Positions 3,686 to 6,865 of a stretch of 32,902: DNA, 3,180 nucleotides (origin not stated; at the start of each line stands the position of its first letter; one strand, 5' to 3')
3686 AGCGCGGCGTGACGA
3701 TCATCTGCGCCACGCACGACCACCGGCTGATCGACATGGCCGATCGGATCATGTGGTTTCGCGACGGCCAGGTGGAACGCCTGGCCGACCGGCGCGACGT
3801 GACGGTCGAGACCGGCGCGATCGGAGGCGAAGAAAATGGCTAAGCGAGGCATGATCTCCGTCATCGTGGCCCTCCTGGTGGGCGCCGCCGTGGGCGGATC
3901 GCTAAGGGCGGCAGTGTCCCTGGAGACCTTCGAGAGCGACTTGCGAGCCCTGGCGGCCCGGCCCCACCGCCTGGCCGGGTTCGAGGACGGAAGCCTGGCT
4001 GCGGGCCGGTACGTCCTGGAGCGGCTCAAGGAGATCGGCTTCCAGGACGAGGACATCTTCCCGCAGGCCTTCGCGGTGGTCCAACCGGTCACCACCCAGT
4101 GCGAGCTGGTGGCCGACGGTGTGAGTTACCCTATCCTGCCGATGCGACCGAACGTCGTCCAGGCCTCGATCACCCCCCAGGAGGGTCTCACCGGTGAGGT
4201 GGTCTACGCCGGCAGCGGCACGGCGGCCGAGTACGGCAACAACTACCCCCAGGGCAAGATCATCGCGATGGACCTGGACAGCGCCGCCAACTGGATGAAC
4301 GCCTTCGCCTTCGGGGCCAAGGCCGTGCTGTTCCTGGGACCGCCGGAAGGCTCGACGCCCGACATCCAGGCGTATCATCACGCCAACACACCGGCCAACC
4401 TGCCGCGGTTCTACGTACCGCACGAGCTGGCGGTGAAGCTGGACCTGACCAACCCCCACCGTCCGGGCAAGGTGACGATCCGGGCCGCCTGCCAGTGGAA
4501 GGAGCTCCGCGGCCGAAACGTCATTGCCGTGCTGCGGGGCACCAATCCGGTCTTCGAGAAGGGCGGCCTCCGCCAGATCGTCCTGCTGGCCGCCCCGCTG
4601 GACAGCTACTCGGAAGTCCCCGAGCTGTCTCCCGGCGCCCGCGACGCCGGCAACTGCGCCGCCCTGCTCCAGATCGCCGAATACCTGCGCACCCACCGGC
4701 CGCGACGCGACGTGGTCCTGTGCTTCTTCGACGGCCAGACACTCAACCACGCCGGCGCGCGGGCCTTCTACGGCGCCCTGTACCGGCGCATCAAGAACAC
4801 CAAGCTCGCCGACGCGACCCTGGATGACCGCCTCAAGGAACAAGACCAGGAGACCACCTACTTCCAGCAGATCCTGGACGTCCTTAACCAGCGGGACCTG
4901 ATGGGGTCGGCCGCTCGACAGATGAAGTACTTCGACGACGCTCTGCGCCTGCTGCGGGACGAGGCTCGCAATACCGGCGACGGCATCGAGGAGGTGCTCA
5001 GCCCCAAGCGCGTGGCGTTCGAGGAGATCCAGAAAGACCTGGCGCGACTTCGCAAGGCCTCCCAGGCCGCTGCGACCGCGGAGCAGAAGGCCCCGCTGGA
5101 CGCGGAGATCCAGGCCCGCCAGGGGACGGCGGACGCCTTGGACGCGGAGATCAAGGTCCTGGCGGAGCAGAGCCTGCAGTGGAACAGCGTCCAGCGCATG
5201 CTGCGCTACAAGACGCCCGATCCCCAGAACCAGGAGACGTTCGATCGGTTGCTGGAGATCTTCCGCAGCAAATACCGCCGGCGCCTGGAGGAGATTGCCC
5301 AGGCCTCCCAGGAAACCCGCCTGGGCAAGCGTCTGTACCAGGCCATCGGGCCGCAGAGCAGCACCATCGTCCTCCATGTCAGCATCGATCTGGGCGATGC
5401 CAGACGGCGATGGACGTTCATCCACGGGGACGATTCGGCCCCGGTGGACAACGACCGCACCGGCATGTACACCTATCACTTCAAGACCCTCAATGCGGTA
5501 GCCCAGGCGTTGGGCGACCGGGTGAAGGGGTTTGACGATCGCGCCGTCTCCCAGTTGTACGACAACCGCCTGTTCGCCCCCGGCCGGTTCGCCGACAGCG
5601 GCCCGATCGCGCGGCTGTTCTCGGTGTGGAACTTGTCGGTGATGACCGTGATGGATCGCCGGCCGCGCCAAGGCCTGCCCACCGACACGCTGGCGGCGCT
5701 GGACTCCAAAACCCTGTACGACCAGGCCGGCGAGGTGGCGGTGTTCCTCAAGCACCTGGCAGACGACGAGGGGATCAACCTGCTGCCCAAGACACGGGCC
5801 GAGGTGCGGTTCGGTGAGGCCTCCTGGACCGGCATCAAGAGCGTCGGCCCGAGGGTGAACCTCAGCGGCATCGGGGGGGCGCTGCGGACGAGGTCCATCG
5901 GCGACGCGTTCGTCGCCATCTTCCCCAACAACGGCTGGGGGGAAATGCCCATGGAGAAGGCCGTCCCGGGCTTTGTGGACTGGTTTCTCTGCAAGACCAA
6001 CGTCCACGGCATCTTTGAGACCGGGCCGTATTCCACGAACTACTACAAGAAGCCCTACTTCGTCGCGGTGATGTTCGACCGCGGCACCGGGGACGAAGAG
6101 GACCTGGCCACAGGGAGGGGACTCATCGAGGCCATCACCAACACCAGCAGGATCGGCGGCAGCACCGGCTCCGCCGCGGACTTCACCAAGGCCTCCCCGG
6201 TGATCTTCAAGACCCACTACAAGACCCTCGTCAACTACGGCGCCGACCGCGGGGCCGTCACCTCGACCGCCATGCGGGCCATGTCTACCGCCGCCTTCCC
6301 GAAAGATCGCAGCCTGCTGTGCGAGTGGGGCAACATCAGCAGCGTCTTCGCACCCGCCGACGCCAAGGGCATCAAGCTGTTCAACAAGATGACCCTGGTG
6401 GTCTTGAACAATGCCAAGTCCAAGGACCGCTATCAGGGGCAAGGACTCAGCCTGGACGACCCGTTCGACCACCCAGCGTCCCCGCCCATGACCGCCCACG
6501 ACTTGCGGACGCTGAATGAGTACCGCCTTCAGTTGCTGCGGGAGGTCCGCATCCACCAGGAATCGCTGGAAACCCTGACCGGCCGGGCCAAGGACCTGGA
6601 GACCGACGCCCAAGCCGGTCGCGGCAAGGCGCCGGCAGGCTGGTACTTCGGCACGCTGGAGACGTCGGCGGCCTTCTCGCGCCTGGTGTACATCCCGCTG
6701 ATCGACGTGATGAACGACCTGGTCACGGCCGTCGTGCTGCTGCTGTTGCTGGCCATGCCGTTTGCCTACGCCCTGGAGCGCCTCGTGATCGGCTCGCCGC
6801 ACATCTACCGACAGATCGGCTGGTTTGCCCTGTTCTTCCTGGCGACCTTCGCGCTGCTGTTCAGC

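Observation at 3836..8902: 1688-aa fusion of a catalytically degenerate M28/PA peptidase-like ectodomain to a MacB/FtsX permease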

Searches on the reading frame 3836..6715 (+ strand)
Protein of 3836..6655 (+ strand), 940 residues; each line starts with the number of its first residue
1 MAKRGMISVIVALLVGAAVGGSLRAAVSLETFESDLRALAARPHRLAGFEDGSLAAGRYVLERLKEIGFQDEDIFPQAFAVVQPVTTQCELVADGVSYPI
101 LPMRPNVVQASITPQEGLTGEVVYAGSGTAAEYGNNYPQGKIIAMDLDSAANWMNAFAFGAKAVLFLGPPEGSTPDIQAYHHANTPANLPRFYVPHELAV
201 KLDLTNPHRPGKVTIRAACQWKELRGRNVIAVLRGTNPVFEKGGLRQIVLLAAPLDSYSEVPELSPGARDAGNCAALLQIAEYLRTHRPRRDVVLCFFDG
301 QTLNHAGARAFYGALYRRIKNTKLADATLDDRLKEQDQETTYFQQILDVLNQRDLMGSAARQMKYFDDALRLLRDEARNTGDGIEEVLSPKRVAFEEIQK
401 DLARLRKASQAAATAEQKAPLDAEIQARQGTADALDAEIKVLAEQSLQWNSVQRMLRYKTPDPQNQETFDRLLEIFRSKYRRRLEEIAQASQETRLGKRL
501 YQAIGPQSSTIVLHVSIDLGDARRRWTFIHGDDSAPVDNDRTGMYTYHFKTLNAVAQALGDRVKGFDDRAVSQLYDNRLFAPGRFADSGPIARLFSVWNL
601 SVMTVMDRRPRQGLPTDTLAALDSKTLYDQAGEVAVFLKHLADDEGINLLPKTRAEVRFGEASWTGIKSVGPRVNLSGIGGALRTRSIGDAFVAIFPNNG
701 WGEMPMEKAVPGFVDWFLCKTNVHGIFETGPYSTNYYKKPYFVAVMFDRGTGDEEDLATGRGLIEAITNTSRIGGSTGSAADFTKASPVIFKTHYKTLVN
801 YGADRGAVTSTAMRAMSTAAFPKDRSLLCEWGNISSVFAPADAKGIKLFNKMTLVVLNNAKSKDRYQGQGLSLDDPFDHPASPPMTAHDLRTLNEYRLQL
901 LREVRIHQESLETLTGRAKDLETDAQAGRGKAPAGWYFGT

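Call 10: search_solved_structures(query=window:3836-6655:+, max_evalue=1, show_alignments=3)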
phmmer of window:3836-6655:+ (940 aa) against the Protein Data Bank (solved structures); distinct sequences matched with E-value up to 1: 3.
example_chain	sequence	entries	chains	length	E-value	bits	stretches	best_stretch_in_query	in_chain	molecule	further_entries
2ek8_A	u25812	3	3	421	0.00032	22.3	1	45-311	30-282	Aminopeptidase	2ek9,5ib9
1fl2_A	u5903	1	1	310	0.45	11.9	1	666-740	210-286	ALKYL HYDROPEROXIDE REDUCTASE SUBUNIT F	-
1m5i_A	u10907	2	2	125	0.69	11.3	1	309-418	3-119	APC protein | Adenomatous polyposis coli protein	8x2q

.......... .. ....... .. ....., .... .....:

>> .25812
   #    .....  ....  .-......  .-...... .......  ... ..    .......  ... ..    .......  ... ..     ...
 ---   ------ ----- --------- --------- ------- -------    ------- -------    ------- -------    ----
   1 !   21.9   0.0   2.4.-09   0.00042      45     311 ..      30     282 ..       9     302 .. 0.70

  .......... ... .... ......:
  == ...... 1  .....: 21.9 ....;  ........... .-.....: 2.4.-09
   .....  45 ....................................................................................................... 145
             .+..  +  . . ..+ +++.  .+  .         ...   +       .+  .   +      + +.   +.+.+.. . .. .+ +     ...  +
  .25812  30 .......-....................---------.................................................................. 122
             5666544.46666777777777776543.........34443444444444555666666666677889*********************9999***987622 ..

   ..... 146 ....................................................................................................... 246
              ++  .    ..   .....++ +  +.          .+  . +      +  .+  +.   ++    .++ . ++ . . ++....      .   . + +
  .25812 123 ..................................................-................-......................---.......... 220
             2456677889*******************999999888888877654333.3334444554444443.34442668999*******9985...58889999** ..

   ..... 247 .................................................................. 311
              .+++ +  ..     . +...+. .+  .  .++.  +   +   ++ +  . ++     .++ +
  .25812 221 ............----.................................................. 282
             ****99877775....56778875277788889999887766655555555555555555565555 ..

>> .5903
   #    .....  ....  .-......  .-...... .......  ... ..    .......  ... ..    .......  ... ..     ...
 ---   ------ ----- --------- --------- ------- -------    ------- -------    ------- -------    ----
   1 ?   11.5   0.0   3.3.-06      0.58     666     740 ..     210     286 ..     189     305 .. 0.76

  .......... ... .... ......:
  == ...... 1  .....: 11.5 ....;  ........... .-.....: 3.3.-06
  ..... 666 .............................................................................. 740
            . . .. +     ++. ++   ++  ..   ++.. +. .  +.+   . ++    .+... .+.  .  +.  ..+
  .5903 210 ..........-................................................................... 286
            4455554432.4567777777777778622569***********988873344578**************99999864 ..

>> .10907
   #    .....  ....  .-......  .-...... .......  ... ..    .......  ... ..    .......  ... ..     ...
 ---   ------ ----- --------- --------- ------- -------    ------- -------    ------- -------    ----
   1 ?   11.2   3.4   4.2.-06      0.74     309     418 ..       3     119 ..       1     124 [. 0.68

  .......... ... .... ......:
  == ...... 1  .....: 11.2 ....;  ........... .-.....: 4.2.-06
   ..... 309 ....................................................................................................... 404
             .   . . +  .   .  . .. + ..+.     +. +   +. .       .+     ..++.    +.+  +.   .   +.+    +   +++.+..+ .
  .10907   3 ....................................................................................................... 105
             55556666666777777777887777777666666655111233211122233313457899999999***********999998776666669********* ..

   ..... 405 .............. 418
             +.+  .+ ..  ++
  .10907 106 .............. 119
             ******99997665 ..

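Call 37: predict_structure(alignment_id=A3)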
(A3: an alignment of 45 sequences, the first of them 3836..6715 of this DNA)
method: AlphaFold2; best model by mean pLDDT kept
length: 960 residues; sequences in the alignment: 45
mean_pLDDT: 89.6   pTM: 0.87
mean pLDDT of the five models: 89.6, 89.6, 89.3, 89.1, 88.8
residues with pLDDT >= 90: 686; 70-90: 212; 50-70: 37; < 50: 25
segments of 3 or more residues with pLDDT < 50: 1-4, 20-25, 751-757, 772-778
pLDDT, mean of each block of 10 residues (from residue 1): 55 56 61 96 95 97 97 96 95 96 95 95 94 93 93 95 95 72 94 96 90 95 96 95 92 96 91 98 96 98 96 92 90 96 95 88 92 89 81 88 93 90 92 92 90 90 89 92 95 96 93 96 95 78 91 96 94 90 92 93 94 91 94 97 92 88 90 81 74 86 81 92 93 87 85 48 89 47 85 93 80 88 88 92 90 91 86 93 94 93 91 95 93 94 94 92
secondary structure, 60 per line:
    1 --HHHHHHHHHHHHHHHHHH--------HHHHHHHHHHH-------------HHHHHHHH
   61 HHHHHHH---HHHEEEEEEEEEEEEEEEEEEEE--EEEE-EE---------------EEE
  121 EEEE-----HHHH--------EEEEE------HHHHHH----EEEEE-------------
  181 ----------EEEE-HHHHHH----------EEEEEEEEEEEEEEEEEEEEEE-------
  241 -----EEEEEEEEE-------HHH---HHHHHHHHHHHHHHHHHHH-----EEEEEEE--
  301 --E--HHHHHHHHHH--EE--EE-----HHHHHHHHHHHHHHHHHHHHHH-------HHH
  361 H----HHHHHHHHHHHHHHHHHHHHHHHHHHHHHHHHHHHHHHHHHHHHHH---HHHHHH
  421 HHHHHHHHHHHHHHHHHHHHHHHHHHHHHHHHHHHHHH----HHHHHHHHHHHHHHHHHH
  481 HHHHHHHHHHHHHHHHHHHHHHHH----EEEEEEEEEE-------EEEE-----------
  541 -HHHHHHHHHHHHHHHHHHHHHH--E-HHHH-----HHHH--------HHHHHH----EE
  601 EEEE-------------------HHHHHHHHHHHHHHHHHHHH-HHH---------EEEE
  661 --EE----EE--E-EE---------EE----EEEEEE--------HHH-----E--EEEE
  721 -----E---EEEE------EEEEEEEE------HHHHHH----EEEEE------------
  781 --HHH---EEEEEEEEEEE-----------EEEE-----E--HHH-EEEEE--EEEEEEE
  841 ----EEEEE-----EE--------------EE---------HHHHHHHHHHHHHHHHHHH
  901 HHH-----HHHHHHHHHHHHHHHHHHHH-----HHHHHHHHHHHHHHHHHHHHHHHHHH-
elements in order (helices of 4 or more, strands of 3 or more residues): H3-20 H29-39 H53-67 E74-93 E96-99 E118-124 H130-133 E142-146 H153-158 E163-167 E191-194 H196-201 E212-233 E246-254 H268-286 E292-298 H306-315 H329-350 H358-361 H366-411 H415-458 H463-504 E509-518 E526-529 H542-563 H568-571 H577-580 H589-594 E599-604 H624-643 E657-660 E692-697 E717-720 E730-733 E740-747 H754-759 E764-768 E789-799 E811-814 E827-831 E834-840 E845-849 H882-903 H909-928 H934-959
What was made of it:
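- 4787..5350 (+): aa 318-505: helical arm inserted in the M28 fold (helices 329-350, 366-411, 415-458, 463-504), rich in A/L/R/Q/D/E/K and variable in length between homologues. Model (call 37).
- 5786..6475 (+): aa 651-880: beta-rich periplasmic domain with no recognised family. Strands 657-849 in the model (call 37).
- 6476..6718 (+): aa 881-961: three-helix periplasmic stalk, continuous with the first extra membrane helix. H882-903, H909-928, H934-959 (call 37).
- Checked: There is a ~230-aa beta-rich domain (aa ~651-880) and a three-helix stalk (aa 881-961) between the M28 fold and the membrane (call 37).
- The model has pLDDT 89.6 and pTM 0.87 (call 37).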

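Call 42: fold_search(model_id=the predicted structure, library=pdb)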
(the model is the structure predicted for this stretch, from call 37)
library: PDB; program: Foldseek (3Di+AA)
matches with E <= 10: 783; with E <= 0.001: 87
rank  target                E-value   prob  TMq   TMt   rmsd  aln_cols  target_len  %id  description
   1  2ek8                  3.4e-16  1.00  0.25  0.52  11.2       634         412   13  Aminopeptidase from Aneurinibacillus sp. strain AM-1 (released 2008-03-25)
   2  6hc6_A                2.8e-15  1.00  0.29  0.59  13.1       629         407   12  The structure of BSAP, a zinc aminopeptidase from Bacillus subtilis (released 2019-08-28)
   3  6hc6_C                1.0e-14  1.00  0.29  0.61  13.1       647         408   11  The structure of BSAP, a zinc aminopeptidase from Bacillus subtilis (released 2019-08-28)
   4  6hc7_A                1.2e-14  1.00  0.27  0.56  13.3       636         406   12  The crystal structure of BSAP, a zinc aminopeptidase from Bacillus subtilis (medium resolution) (released 2019-08-28)
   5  8acg_A                1.1e-13  1.00  0.23  0.44  14.1       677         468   12  Structure of Pseudomonas aeruginosa aminopeptidase, PaAP_T E340A mutant (released 2023-07-12)
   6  8ac9_A                1.3e-13  1.00  0.24  0.47  14.1       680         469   12  Structure of Pseudomonas aeruginosa aminopeptidase, PaAP_T (released 2023-07-12)
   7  8ack_A                1.3e-13  1.00  0.24  0.44  12.5       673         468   12  Structure of Pseudomonas aeruginosa aminopeptidase, PaAP (released 2023-07-12)
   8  8acg_B                1.3e-13  1.00  0.24  0.45  13.8       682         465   13  Structure of Pseudomonas aeruginosa aminopeptidase, PaAP_T E340A mutant (released 2023-07-12)
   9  8acr                  1.5e-13  1.00  0.23  0.42  13.7       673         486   12  Structure of Pseudomonas aeruginosa aminopeptidase, PaAP (released 2023-07-12)
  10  8acg_D                2.3e-13  1.00  0.24  0.45  14.0       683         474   12  Structure of Pseudomonas aeruginosa aminopeptidase, PaAP_T E340A mutant (released 2023-07-12)
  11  8acg_C                3.5e-13  1.00  0.24  0.46  13.9       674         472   13  Structure of Pseudomonas aeruginosa aminopeptidase, PaAP_T E340A mutant (released 2023-07-12)
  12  8acg_F                4.1e-13  1.00  0.24  0.45  14.1       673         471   12  Structure of Pseudomonas aeruginosa aminopeptidase, PaAP_T E340A mutant (released 2023-07-12)
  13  8ac7_A                4.6e-13  1.00  0.22  0.41  13.6       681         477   12  Structure of Pseudomonas aeruginosa aminopeptidase, PaAP (released 2023-07-12)
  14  8acg_E                5.0e-13  1.00  0.24  0.46  13.9       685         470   13  Structure of Pseudomonas aeruginosa aminopeptidase, PaAP_T E340A mutant (released 2023-07-12)
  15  8ac9_B                5.3e-13  1.00  0.23  0.44  14.1       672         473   12  Structure of Pseudomonas aeruginosa aminopeptidase, PaAP_T (released 2023-07-12)
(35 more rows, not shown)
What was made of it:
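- On Peptidase family M28 (Pfam PF04389), as a fold: Foldseek E=3e-16, probability 1.0 (call 42).
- Closest known: Non-catalytic M28 relatives: nicastrin. Same: Transferrin receptor is a strong fold match (call 42).
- Foldseek gives 2EK8 3e-16, BSAP, PaAP, transferrin receptor and GCPII ~7e-13 (call 42).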

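Call 86: search_protein_families(library=padloc, proteins=[window:3905-6715:+], max_evalue=10)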
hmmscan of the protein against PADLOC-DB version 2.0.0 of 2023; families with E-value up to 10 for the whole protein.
window:3905-6715:+ (937 aa): 0 families
